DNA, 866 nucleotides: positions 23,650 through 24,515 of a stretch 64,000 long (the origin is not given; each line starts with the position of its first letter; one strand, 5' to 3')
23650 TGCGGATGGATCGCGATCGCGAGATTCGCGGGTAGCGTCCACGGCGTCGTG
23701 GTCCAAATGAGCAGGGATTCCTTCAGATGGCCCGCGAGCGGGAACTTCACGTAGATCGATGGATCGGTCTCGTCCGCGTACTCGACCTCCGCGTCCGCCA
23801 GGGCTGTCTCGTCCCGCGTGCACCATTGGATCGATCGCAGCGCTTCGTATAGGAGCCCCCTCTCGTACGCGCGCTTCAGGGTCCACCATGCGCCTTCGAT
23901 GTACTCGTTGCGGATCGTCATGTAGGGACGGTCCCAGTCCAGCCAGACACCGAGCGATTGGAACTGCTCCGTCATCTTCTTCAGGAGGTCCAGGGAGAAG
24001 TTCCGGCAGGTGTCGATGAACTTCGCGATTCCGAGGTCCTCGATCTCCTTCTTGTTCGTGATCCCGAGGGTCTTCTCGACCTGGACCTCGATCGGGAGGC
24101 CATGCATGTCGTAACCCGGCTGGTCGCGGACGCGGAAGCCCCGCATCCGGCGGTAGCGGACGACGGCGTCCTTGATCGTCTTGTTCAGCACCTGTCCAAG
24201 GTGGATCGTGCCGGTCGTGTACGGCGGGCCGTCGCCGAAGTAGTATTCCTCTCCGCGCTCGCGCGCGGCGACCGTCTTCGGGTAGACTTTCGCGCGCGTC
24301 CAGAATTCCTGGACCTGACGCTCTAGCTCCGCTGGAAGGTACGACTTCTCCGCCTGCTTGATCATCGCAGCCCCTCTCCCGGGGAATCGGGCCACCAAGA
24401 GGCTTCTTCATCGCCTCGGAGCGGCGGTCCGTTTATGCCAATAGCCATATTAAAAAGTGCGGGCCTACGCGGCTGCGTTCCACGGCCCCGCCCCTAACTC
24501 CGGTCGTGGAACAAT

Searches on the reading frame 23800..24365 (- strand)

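Call 40: search_solved_structures(query=window:23800-24365:-, max_evalue=0.00001, show_alignments=4)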
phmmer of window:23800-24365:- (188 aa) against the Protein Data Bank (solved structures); distinct sequences matched with E-value up to 0.00001: 46.
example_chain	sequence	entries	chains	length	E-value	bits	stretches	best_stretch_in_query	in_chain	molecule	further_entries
8c9d_A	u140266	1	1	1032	5.1e-39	136.9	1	12-186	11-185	Isoleucine--tRNA ligase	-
8c8u_A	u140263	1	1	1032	7.4e-39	136.3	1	12-186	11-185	Isoleucine--tRNA ligase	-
8c8v_A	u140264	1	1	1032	7.4e-39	136.3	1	12-186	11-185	Isoleucine--tRNA ligase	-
1ile_A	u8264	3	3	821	8.7e-39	136.1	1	11-185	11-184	ISOLEUCYL-TRNA SYNTHETASE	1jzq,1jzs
9w01_B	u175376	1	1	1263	5e-37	130.4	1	6-183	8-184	Isoleucine--tRNA ligase, cytoplasmic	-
8c8w_A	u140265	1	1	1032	3.3e-36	127.7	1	12-186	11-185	Isoleucine--tRNA ligase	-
6ldk_A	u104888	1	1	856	5.1e-34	120.6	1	11-184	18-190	Isoleucine--tRNA ligase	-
9wqs_A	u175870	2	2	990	4.5e-32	114.2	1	11-183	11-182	Isoleucine--tRNA ligase, cytoplasmic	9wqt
7d5c_A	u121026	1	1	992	4.5e-32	114.2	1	11-183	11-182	Isoleucine--tRNA ligase, cytoplasmic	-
8wnd_A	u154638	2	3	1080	5.1e-32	114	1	11-183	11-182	isoleucine--tRNA ligase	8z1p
8c9e_A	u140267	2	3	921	9.3e-32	113.2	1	14-187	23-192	Isoleucine--tRNA ligase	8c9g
1ffy_A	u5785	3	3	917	4.4e-31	111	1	14-186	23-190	ISOLEUCYL-TRNA SYNTHETASE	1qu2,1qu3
8c9f_A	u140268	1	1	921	3.1e-29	104.9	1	14-187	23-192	Isoleucine--tRNA ligase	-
1gax_A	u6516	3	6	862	2.2e-22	82.6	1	7-187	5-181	VALYL-TRNA SYNTHETASE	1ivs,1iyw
8wnf_A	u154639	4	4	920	2.7e-22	82.3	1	20-186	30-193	Isoleucine--tRNA ligase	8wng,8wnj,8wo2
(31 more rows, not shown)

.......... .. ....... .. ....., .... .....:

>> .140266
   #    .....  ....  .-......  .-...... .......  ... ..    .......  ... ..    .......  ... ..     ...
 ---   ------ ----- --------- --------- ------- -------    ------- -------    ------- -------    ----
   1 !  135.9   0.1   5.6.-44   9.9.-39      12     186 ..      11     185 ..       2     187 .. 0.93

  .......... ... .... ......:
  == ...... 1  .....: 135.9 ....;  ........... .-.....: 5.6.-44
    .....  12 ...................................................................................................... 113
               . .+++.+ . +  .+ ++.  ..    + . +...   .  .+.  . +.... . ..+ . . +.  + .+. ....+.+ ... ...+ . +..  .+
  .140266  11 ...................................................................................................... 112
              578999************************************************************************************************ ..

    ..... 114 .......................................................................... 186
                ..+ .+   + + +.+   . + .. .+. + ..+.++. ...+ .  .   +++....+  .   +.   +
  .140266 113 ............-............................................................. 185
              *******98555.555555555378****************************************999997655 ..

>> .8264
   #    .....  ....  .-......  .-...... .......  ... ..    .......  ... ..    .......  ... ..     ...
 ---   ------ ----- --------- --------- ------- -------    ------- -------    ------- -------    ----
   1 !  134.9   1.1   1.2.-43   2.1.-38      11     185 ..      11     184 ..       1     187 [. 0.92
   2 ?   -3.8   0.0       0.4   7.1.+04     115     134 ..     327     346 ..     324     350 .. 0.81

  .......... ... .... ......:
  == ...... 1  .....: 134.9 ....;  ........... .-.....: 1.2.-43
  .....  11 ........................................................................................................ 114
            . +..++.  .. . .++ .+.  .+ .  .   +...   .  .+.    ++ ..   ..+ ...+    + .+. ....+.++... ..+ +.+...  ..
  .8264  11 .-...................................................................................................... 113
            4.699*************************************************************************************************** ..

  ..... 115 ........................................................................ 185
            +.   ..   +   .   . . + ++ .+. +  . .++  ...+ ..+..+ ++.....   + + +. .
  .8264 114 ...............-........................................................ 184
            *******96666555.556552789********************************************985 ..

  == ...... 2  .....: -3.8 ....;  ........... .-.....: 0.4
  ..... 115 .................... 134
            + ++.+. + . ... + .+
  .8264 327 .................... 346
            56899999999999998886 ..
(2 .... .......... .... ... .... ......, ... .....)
